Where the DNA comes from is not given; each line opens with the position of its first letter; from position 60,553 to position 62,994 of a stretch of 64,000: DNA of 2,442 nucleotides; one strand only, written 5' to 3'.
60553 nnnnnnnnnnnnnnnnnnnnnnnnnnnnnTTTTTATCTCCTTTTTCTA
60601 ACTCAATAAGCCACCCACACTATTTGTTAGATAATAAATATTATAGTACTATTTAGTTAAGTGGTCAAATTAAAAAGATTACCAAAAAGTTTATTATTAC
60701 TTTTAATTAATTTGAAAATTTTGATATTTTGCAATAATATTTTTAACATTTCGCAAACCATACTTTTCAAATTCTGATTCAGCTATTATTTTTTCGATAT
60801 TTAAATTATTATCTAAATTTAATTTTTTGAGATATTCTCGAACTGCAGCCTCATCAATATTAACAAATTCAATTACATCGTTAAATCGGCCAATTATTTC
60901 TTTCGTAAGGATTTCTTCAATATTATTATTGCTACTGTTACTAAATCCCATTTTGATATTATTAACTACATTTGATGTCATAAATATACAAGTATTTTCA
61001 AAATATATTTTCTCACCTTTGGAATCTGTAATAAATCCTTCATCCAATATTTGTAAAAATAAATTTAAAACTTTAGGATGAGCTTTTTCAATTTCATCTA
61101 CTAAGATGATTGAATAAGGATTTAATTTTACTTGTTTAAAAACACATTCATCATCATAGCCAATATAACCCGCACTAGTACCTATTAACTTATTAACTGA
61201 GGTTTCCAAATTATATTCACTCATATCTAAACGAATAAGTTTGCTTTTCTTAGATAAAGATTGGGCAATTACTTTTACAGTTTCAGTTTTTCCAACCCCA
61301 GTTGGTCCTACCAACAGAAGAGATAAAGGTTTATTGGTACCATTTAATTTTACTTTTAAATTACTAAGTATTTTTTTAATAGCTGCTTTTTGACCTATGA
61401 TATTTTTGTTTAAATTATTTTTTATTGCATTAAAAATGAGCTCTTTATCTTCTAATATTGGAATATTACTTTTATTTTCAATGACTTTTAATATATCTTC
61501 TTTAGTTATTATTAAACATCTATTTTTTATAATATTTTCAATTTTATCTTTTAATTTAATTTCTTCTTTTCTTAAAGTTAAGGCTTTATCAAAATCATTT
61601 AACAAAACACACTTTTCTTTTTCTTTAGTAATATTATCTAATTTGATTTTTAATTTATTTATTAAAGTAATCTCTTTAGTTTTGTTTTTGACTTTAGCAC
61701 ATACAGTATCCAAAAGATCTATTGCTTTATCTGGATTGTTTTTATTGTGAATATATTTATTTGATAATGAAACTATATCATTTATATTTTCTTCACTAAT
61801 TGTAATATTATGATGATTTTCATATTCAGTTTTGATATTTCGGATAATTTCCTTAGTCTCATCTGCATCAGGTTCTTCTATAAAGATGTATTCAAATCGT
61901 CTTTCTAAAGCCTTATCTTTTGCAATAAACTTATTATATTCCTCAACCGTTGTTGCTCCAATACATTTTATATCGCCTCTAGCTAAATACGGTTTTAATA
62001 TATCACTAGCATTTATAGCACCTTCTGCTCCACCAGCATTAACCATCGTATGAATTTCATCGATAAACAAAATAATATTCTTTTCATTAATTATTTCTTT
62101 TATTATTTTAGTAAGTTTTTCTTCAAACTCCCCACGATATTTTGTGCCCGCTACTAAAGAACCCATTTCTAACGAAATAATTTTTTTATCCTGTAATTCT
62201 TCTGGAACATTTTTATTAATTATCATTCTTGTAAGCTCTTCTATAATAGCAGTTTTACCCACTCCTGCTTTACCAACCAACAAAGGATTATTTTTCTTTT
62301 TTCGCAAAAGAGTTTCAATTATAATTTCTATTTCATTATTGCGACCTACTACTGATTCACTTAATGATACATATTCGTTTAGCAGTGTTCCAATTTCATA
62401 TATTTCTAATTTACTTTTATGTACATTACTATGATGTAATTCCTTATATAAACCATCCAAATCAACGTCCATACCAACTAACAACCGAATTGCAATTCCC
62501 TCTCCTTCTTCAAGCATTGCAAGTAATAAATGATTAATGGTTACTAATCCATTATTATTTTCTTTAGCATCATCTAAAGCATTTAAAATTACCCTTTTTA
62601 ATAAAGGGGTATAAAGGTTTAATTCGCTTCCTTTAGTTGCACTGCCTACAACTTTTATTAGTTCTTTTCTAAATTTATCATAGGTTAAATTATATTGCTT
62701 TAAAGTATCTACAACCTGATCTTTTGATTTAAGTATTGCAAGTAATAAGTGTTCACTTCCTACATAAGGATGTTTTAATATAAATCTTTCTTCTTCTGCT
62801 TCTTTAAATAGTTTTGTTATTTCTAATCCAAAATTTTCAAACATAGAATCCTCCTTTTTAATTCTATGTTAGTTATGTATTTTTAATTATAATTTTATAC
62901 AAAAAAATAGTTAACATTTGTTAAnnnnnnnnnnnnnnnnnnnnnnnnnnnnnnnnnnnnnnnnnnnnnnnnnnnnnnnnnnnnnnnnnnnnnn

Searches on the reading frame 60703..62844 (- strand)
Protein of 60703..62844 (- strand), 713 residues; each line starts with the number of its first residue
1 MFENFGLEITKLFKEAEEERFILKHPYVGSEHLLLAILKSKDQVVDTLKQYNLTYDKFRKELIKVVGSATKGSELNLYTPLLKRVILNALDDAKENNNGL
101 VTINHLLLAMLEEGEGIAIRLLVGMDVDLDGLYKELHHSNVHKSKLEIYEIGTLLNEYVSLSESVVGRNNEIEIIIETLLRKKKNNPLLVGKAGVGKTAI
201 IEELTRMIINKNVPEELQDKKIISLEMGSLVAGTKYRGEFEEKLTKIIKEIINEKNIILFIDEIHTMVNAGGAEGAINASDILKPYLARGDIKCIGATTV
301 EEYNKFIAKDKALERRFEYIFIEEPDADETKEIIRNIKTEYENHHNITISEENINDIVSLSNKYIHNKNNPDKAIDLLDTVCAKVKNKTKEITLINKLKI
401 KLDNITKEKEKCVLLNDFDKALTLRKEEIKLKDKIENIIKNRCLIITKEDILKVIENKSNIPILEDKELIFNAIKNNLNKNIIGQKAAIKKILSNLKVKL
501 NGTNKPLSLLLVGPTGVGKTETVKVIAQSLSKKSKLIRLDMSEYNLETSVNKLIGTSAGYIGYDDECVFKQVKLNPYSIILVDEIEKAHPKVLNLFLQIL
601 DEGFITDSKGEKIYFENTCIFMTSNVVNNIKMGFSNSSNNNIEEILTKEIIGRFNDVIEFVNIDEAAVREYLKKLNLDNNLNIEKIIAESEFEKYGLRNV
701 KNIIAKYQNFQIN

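Call 45: search_protein_families(library=pfam, proteins=[window:60703-62844:-], max_evalue=0.001)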
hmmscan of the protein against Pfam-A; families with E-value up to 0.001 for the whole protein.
window:60703-62844:- (713 aa): 28 families (the best 25 are shown)
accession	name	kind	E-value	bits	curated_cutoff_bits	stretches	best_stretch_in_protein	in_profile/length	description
PF07724.20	AAA_2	-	1.9e-41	142.3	27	1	507-656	4-165/166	AAA domain (Cdc48 subfamily)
PF17871.7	AAA_lid_9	-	6.4e-25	87.5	22.8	1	327-426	2-102/104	AAA lid domain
PF00004.35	AAA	-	6.6e-22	78.8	21.2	2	188-299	2-109/131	ATPase family associated with various cellular activities (AAA)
PF02861.25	Clp_N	-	2.1e-18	66.6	20.7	2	17-67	2-53/53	Clp amino terminal domain, pathogenicity island component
PF07728.20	AAA_5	-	1.7e-17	64.2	22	1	509-628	2-125/139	AAA domain (dynein-related subfamily)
PF13191.12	AAA_16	-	2.8e-11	44.7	32.6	1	165-206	2-46/167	AAA ATPase domain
PF12775.13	AAA_7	-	1.9e-10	41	25.8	1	172-266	22-111/181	P-loop containing dynein motor region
PF13401.12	AAA_22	-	7.8e-09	36.4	27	0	507-601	6-109/130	AAA domain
PF00158.32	Sigma54_activat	-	8.3e-09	35.8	20.2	1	482-606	1-123/168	Sigma-54 interaction domain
PF05621.17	TniB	-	1.1e-08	35.2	22.4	1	173-322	24-184/189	Bacterial TniB protein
PF13245.12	AAA_19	-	7.4e-07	29.9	25.1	0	509-600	14-115/134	AAA domain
PF13604.12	AAA_30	-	1.6e-06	28.4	27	0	508-601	20-113/191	AAA domain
PF23569.1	NBD_SMAX1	-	3.4e-06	27.4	27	1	162-250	10-97/212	SMAX1 nucleotide binding domain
PF13479.12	AAA_24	-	6.4e-06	26.6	27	0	506-592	2-80/195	AAA domain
PF13173.12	AAA_14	-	6.5e-06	26.6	27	0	188-270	6-77/129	AAA domain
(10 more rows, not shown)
